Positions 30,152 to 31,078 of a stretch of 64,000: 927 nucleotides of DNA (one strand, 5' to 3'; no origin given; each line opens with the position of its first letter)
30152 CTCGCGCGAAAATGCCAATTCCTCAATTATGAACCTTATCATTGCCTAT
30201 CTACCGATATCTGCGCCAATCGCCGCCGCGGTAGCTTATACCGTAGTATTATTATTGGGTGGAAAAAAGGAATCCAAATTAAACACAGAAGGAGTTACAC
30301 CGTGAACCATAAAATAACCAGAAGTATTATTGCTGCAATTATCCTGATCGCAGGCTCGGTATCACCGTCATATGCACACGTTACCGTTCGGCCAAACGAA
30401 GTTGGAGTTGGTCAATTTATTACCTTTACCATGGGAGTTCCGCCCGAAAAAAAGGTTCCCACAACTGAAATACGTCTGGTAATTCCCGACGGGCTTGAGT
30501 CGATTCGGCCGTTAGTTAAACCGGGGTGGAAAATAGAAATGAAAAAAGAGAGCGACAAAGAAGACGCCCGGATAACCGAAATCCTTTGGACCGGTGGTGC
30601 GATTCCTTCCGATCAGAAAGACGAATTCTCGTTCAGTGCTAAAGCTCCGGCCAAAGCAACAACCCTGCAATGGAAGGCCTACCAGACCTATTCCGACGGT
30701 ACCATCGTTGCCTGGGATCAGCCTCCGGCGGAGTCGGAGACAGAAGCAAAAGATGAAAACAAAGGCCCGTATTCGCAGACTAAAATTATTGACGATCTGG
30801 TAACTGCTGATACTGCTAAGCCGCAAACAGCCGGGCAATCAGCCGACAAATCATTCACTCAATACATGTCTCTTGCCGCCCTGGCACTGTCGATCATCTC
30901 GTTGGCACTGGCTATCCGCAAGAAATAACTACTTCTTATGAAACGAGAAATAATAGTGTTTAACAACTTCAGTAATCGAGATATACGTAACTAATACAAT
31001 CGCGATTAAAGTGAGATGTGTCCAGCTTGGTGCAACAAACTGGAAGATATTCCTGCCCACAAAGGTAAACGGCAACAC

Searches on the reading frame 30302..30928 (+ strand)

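Call 91: search_protein_families(library=pfam, proteins=[window:30302-30928:+], max_evalue=0.01)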
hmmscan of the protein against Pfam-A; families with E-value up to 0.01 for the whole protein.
window:30302-30928:+ (208 aa): 1 family
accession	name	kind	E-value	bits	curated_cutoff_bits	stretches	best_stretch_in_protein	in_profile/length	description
PF07987.16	DUF1775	-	1e-25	91.3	25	1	26-149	1-137/146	Domain of unkown function (DUF1775)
